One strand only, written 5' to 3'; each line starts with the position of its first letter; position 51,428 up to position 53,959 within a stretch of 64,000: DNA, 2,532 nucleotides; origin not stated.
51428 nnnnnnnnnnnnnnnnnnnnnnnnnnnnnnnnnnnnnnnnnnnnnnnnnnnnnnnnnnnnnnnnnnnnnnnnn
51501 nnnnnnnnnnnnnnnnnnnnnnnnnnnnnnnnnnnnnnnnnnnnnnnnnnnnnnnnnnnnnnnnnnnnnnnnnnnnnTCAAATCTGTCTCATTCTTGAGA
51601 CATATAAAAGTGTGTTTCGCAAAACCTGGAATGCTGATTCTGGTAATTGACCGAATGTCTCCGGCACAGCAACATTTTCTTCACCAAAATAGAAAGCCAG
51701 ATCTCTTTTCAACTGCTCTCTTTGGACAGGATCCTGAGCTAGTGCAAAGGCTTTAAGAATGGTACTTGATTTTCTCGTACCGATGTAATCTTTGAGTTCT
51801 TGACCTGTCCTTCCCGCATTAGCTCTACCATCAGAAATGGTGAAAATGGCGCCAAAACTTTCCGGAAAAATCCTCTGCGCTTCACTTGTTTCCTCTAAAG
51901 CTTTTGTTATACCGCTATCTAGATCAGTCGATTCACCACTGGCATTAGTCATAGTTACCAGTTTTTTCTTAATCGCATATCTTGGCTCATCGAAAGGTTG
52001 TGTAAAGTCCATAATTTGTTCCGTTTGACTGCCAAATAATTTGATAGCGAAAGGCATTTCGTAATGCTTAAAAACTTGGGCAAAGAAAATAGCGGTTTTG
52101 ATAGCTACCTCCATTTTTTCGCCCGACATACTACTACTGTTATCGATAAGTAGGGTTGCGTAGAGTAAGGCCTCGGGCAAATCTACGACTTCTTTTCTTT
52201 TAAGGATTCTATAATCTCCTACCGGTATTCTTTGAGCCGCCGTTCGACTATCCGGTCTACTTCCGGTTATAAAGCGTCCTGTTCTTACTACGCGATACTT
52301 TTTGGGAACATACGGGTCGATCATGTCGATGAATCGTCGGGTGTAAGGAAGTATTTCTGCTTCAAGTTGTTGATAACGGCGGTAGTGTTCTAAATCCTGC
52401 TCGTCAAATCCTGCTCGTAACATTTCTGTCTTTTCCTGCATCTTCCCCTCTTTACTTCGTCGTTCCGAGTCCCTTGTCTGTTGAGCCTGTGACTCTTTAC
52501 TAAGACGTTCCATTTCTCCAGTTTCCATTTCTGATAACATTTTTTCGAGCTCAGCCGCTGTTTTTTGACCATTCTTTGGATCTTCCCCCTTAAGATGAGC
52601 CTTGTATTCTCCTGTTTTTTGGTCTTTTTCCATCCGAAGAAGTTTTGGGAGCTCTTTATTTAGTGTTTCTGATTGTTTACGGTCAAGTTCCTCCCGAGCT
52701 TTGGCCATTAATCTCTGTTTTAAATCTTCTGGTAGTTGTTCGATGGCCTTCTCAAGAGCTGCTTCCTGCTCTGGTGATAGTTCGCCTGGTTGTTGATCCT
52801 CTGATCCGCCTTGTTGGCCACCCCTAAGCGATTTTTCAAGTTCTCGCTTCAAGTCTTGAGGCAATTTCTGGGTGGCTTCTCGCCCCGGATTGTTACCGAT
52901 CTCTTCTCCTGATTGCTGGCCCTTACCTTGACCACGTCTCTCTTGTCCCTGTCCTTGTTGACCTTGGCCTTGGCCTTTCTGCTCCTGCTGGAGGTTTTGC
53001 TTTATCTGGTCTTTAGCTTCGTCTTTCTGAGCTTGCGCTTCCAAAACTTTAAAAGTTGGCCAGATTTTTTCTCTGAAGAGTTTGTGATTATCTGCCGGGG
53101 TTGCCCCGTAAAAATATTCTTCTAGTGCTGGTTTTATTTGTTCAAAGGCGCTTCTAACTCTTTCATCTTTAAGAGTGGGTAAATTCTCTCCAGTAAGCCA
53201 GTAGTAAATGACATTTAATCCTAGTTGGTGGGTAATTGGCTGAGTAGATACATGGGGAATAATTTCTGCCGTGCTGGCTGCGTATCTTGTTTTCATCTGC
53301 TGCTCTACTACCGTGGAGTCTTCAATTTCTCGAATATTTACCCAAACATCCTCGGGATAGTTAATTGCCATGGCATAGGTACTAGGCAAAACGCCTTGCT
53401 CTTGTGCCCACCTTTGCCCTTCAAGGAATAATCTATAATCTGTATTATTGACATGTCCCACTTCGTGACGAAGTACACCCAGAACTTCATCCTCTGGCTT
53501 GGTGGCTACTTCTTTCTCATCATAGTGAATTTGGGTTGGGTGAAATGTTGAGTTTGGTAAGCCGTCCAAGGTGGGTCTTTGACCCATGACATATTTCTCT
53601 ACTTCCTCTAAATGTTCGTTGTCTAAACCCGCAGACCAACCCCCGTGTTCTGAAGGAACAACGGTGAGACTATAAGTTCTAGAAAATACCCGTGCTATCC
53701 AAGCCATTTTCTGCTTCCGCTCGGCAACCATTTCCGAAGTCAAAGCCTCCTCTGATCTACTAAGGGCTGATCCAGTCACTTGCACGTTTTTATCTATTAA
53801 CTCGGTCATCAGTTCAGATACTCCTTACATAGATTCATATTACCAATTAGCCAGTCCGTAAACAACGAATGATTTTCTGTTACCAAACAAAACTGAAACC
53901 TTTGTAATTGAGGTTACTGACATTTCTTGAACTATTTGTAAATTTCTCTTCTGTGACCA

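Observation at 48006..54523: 6.5-kb cassette bounded by a 21-bp perfect direct repeat, carrying a toxin-antitoxin pair and an unfamiliar two-gene system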

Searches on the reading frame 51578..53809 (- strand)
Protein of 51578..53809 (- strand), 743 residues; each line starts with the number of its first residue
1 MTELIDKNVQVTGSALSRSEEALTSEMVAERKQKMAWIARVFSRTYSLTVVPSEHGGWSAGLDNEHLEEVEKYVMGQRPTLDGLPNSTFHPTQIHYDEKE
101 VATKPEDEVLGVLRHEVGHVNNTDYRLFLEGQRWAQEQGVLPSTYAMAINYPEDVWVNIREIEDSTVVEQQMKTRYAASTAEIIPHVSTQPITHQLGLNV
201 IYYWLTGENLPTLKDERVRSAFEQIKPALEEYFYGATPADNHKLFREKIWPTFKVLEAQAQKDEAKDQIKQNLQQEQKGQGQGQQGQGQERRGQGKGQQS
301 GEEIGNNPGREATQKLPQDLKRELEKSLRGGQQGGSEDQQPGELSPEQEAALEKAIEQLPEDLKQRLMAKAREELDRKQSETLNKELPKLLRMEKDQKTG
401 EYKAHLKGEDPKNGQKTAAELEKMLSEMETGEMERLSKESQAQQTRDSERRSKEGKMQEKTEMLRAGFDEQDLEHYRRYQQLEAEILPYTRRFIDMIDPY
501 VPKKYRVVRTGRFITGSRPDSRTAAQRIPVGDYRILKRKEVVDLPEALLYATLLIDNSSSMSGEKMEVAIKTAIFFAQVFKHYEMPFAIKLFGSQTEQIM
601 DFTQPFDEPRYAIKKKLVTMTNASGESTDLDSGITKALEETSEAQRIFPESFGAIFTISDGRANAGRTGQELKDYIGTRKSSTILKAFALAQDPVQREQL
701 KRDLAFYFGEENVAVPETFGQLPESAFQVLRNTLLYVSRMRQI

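Call 12: search_protein_families(library=padloc, proteins=[window:51578-53809:-], max_evalue=0.01)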
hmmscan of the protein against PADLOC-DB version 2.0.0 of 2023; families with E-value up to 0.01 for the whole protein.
window:51578-53809:- (743 aa): 0 families

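Call 13: search_protein_families(library=pfam, proteins=[window:51578-53809:-], max_evalue=0.01)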
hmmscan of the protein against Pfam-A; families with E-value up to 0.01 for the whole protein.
window:51578-53809:- (743 aa): 2 families
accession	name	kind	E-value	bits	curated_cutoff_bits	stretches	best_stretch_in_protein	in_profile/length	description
PF00092.34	VWA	-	1.4e-05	25.9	23.8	1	553-706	4-152/174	von Willebrand factor type A domain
PF13519.12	VWA_2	-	1.9e-05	25.7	27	1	553-661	3-106/107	von Willebrand factor type A domain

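Call 14: find_encoding_contigs(protein=window:51578-53809:-, flank=10000, max_places=10)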
Protein window:51578-53809:- (743 aa): no gene with exactly this product is on record in the collection.

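Call 30: find_homologous_proteins(query=window:51578-53809:-, max_evalue=0.001)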
Query window:51578-53809:- (743 aa): 8 proteins with E <= 0.001 among 8000 candidates.
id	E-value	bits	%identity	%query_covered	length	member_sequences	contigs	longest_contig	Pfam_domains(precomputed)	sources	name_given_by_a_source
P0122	0.0e+0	1645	100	100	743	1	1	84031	PF00092.35,PF13519.13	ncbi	-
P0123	6.3e-156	539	38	95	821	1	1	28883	-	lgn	-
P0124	2.4e-149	517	37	96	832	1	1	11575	PF11775.14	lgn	-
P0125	3.1e-145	504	37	96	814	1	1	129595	PF11775.14,PF00092.35,PF13519.13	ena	-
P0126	6.2e-126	440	35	97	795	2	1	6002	-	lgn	-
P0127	6.3e-123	430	43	33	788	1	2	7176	PF00092.35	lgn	-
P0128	1.3e-116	409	33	96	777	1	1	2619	PF00092.35,PF13519.13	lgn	-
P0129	6.9e-106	374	33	94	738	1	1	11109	PF00092.35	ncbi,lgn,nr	ncbi:MAG: VWA domain-containing protein [Candidatus Shapirobacteria bacterium]|nr:VWA domain-contain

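Call 31: find_encoding_contigs(protein=P0122, flank=10000, max_places=3)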
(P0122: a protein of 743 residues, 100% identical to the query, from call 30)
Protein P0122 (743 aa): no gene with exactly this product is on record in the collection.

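Call 32: find_encoding_contigs(protein=P0125, flank=10000, max_places=3)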
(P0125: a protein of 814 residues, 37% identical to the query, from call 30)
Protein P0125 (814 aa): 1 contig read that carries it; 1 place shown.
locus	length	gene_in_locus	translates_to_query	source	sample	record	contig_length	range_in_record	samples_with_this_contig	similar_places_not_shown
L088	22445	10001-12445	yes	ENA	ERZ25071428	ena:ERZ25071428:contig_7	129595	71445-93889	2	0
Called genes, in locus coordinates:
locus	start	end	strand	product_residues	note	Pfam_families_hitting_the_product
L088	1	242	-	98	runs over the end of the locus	PF00166:Cpn10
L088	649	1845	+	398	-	PF00144:Beta-lactamase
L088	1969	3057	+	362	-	PF03462:PCRF, PF00472:RF-1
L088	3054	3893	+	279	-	PF17827:PrmC_N, PF03602:Cons_hypoth95 (weak), PF06325:PrmA (weak), PF01170:UPF0020, PF05175:MTS, PF13847:Methyltransf_31, PF09445:Methyltransf_15 (weak), PF13649:Methyltransf_25, +2 more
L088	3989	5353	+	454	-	-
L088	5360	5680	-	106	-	-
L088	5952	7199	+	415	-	PF00109:ketoacyl-synt, PF02801:Ketoacyl-synt_C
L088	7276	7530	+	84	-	-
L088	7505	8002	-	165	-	PF00226:DnaJ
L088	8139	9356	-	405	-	PF01979:Amidohydro_1, PF07969:Amidohydro_3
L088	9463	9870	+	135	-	PF09413:DUF2007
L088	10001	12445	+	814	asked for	PF11775:CobT_C (weak), PF00092:VWA (weak), PF13519:VWA_2 (weak)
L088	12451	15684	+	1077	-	PF00158:Sigma54_activat (weak), PF07728:AAA_5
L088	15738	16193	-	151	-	PF00404:Dockerin_1 (weak)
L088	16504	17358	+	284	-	PF20112:DUF6502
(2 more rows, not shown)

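Call 33: find_encoding_contigs(protein=P0123, flank=10000, max_places=3)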
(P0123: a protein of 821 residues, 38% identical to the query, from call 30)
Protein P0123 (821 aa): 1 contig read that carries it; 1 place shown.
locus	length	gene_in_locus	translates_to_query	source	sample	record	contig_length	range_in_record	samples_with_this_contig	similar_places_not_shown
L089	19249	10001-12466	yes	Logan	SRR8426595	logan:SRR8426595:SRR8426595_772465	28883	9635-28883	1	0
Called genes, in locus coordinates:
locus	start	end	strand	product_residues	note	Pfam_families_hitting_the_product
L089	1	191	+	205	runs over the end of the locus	PF01553:Acyltransferase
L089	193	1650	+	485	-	PF00501:AMP-binding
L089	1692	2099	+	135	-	-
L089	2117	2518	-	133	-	-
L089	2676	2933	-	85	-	-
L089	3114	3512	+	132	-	-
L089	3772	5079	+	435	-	PF00691:OmpA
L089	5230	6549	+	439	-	PF05697:Trigger_N, PF00254:FKBP_C, PF05698:Trigger_C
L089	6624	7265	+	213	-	PF01553:Acyltransferase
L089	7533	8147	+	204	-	-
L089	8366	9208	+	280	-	PF01261:AP_endonuc_2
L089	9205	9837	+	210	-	PF02698:DUF218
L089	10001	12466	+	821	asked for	-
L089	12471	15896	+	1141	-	PF13401:AAA_22 (faint), PF00158:Sigma54_activat (weak), PF07728:AAA_5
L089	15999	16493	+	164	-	PF00149:Metallophos (faint), PF12850:Metallophos_2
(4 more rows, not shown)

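Call 35: find_encoding_contigs(protein=P0129, flank=10000, max_places=3)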
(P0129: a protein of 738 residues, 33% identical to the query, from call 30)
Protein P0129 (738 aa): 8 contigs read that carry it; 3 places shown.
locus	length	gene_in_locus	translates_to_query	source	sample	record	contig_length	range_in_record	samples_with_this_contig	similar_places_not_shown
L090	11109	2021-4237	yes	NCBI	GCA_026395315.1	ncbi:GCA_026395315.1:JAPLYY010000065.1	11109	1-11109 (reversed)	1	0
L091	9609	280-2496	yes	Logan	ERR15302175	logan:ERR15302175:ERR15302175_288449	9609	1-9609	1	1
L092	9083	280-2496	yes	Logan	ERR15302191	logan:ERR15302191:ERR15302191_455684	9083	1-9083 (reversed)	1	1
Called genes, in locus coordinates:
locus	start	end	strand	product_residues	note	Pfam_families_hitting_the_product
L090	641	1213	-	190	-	-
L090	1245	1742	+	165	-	PF00293:NUDIX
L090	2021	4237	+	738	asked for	PF00092:VWA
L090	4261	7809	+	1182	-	PF07728:AAA_5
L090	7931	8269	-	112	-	-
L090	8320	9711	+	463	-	PF13522:GATase_6, PF13537:GATase_7, PF00156:Pribosyltran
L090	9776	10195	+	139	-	-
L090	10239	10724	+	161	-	PF00485:PRK (faint), PF02224:Cytidylate_kin (faint), PF13173:AAA_14 (weak), PF13238:AAA_18, PF13671:AAA_33, PF13207:AAA_17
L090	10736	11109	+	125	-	?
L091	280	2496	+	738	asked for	PF00092:VWA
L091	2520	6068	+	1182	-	PF07728:AAA_5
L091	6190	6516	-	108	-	-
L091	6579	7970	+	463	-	PF13522:GATase_6, PF13537:GATase_7, PF00156:Pribosyltran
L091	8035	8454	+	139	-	-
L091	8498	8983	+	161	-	PF00485:PRK (faint), PF02224:Cytidylate_kin (faint), PF13173:AAA_14 (weak), PF13238:AAA_18, PF13671:AAA_33, PF13207:AAA_17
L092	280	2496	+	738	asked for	PF00092:VWA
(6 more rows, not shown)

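Call 36: find_encoding_contigs(protein=P0124, flank=10000, max_places=3)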
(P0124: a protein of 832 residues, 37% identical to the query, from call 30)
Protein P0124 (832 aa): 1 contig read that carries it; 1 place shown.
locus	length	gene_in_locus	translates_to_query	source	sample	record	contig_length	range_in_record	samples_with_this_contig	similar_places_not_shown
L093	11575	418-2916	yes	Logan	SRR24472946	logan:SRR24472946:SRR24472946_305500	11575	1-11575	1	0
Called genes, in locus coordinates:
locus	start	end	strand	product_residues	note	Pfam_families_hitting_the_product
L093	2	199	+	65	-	?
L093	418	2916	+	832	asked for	PF11775:CobT_C (faint)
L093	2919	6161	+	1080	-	PF07728:AAA_5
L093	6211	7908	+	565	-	PF00702:Hydrolase (faint), PF08282:Hydrolase_3, PF05116:S6PP (weak), PF08282:Hydrolase_3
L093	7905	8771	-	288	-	PF00892:EamA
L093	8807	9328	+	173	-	PF00565:SNase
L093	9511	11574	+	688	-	?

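Call 43: search_protein_families(library=ncbifam, proteins=[window:51578-53809:-], max_evalue=0.1)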
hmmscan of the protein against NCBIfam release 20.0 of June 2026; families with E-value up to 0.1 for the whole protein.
window:51578-53809:- (743 aa): 0 families

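Call 45: search_solved_structures(query=window:51578-53809:-, max_evalue=0.01)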
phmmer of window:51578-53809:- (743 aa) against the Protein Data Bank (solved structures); distinct sequences matched with E-value up to 0.01: 0.

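Call 59: find_related_loci(query=A3, collection=viral_contigs, flank=10000)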
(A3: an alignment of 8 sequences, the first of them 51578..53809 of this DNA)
Query A3 (743 aa) in viral_contigs; peptide patterns used: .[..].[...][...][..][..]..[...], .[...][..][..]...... (x = any residue, [..] = any of these).
247 stretches matched a pattern; 11 encode a relative of the query (tblastn E <= 1e-3); 11 distinct loci.
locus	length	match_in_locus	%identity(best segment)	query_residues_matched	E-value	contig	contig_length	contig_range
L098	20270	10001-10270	31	531-621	1e-8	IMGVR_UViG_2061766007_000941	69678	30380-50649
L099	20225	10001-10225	32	509-592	2e-6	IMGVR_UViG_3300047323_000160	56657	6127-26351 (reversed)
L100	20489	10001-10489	28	555-727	2e-6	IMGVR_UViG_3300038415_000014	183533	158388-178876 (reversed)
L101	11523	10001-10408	28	552-675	5e-6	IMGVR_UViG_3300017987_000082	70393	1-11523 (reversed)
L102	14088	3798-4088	28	497-607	7e-6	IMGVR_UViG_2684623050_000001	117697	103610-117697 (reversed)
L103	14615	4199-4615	27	549-703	6e-6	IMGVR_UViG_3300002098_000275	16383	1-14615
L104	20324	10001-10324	29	481-592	8e-6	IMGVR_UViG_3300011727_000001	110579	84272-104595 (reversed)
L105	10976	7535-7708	34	534-606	1e-5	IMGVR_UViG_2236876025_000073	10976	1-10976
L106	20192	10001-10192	34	509-581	3e-5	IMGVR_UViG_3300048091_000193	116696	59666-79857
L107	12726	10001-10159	36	526-580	5e-5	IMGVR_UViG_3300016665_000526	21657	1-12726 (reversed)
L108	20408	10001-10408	28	551-703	9e-5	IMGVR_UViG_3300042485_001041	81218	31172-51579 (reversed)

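Call 72: predict_structure(alignment_id=A3)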
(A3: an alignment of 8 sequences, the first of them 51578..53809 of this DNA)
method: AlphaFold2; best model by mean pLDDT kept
length: 743 residues; sequences in the alignment: 8
mean_pLDDT: 75.6   pTM: 0.48
mean pLDDT of the five models: 75.6, 75.0, 73.1, 72.8, 72.8
residues with pLDDT >= 90: 170; 70-90: 353; 50-70: 116; < 50: 104
segments of 3 or more residues with pLDDT < 50: 1-19, 277-317, 330-343, 510-512, 514-522, 527-538
pLDDT, mean of each block of 10 residues (from residue 1): 32 37 69 80 75 77 75 82 79 84 79 85 85 86 87 87 72 69 71 87 85 85 93 88 91 90 78 54 34 32 32 44 50 34 52 67 76 87 74 80 71 59 57 55 65 79 90 92 94 94 77 46 48 48 86 93 90 95 94 91 91 93 88 90 86 93 81 88 88 85 91 90 94 87 65
secondary structure, 60 per line:
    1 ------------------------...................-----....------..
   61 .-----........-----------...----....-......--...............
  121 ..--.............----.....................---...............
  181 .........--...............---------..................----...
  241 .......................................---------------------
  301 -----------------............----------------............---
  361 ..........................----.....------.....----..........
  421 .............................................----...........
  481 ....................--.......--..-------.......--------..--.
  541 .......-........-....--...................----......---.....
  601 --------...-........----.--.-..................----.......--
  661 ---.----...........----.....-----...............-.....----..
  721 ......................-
elements in order (helices of 4 or more, strands of 3 or more residues): H25-43 E49-52 E59-61 H67-74 E93-96 H98-103 H106-122 H125-137 H142-162 H166-189 H192-206 H216-233 H238-279 H318-329 H346-357 H361-386 E391-395 E402-406 H411-465 H470-500 E503-509 H521-527 E540-547 E549-556 H564-582 E587-592 E596-600 H613-620 H630-647 E652-658 H669-679 E684-688 H694-708 H719-742

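Call 75: fold_search(model_id=the predicted structure, library=pdb)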
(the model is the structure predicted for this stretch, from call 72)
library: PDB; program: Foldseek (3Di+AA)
matches with E <= 10: 562; with E <= 0.001: 141
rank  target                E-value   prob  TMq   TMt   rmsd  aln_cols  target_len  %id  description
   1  8ql1_A                2.8e-08  1.00  0.27  0.77   3.1       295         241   13  Crystal structure of the human MDN1-MIDAS/NLE1-UBL complex (released 2025-04-09)
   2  8ql1_C                1.2e-07  1.00  0.26  0.74   5.1       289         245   13  Crystal structure of the human MDN1-MIDAS/NLE1-UBL complex (released 2025-04-09)
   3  6qt8                  2.3e-07  1.00  0.26  0.61   8.5       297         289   14  Crystal structure of Rea1-MIDAS domain from Chaetomium thermophilum (released 2019-08-07)
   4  8ql1_G                2.4e-07  1.00  0.25  0.75   3.4       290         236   12  Crystal structure of the human MDN1-MIDAS/NLE1-UBL complex (released 2025-04-09)
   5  6qta_A                5.5e-07  1.00  0.26  0.71   6.6       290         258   13  Crystal structure of Rea1-MIDAS/Rsa4-UBL complex from Chaetomium thermophilum (released 2019-08-07)
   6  6qtb_A                8.4e-07  1.00  0.25  0.69   4.7       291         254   13  Crystal structure of Rea1-MIDAS/Ytm1-UBL complex from Chaetomium thermophilum (released 2019-08-07)
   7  6qtb_D                1.2e-06  1.00  0.26  0.71   4.8       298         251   13  Crystal structure of Rea1-MIDAS/Ytm1-UBL complex from Chaetomium thermophilum (released 2019-08-07)
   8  7n1o                  3.4e-06  1.00  0.21  0.54   4.0       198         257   18  The von Willebrand factor A domain of human capillary morphogenesis gene II, flexibly fused to the 1TEL crystallization  (released 2021-06-09)
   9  2odp_A                3.7e-06  1.00  0.20  0.28   5.3       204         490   18  Complement component C2a, the catalytic fragment of C3- and C5-convertase of human complement (released 2007-02-06)
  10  2i6q_A                7.2e-06  1.00  0.20  0.29   4.7       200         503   18  Complement component C2a (released 2006-10-17)
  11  9qhe_G                8.4e-06  1.00  0.22  0.59   6.7       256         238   17  NorQD complex state 2 from Jhaorihella thermophila (released 2026-03-25)
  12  8ft6                  1.1e-05  1.00  0.20  0.52   4.9       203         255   19  The von Willebrand factor A domain of human capillary morphogenesis gene II, flexibly fused to the 1TEL crystallization  (released 2023-03-22)
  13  9doc                  1.2e-05  1.00  0.20  0.50   5.2       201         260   18  The von Willebrand factor A domain of human capillary morphogenesis gene II, flexibly fused to the 1TEL crystallization  (released 2024-11-06)
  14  9qhd_G                1.3e-05  1.00  0.24  0.60   6.3       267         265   18  NorQD complex state 1 from Jhaorihella thermophila (released 2026-03-25)
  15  1ido                  1.3e-05  1.00  0.22  0.78   3.5       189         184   17  I-DOMAIN FROM INTEGRIN CR3, MG2+ BOUND (released 1996-08-01)
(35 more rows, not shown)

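Call 83: search_protein_families(library=phrogs, proteins=[window:51578-53809:-], max_evalue=0.001)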
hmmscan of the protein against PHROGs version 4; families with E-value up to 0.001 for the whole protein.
window:51578-53809:- (743 aa): 0 families

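Call 105: search_solved_structures(query=A3, max_evalue=1)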
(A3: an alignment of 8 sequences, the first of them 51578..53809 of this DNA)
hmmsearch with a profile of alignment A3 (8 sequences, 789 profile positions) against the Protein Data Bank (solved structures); distinct sequences matched with E-value up to 1: 11.
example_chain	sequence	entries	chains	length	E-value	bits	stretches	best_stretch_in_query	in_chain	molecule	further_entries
6fpy_A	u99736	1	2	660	0.00039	21.9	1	597-738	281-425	Inter-alpha-trypsin inhibitor heavy chain H1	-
6fpz_A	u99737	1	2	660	0.012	17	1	597-738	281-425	Inter-alpha-trypsin inhibitor heavy chain H1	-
9l5r_P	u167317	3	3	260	0.017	16.5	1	364-433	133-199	Putative pre-mRNA splicing protein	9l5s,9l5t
21vt_A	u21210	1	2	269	0.04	15.3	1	580-639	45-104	Cobaltochelatase subunit CobT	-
9no5_A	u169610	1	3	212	0.059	14.7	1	666-737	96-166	Putative secreted protein, hemolysin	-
4cn8_A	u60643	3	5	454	0.071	14.5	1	656-751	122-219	PROXIMAL THREAD MATRIX PROTEIN 1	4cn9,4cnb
9uka_G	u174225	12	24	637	0.26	12.6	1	538-638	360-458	Cobaltochelatase subunit CobT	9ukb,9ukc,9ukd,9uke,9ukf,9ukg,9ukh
9c4f_I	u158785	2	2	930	0.26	12.6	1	597-715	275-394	Inter-alpha-trypsin inhibitor heavy chain H4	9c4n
9qqa_MA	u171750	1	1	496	0.74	11.1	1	333-405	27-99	Glycylpeptide N-tetradecanoyltransferase 1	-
1rxt_A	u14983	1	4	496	0.74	11.1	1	333-405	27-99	Glycylpeptide N-tetradecanoyltransferase 1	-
9i2d_NM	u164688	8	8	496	0.74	11.1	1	333-405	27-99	Glycylpeptide N-tetradecanoyltransferase 1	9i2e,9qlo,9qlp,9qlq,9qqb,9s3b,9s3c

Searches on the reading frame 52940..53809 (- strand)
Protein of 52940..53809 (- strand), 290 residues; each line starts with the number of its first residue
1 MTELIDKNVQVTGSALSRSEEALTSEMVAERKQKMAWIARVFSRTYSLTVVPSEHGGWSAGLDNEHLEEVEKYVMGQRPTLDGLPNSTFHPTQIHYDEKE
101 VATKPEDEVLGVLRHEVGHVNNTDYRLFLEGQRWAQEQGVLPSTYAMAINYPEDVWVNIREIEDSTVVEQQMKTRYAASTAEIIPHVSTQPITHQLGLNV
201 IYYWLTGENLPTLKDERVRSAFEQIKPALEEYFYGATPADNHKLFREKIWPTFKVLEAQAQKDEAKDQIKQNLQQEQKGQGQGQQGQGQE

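Call 124: search_protein_families(library=pfam, proteins=[window:52940-53809:-], max_evalue=10)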
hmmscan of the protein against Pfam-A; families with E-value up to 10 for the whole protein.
window:52940-53809:- (290 aa): 2 families
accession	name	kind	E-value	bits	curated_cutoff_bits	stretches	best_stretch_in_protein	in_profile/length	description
PF01435.24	Peptidase_M48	-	0.054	13.7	20.3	1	105-129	61-85/186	Peptidase family M48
PF02025.20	IL5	-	0.086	13.5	24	1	237-274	33-71/112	Interleukin 5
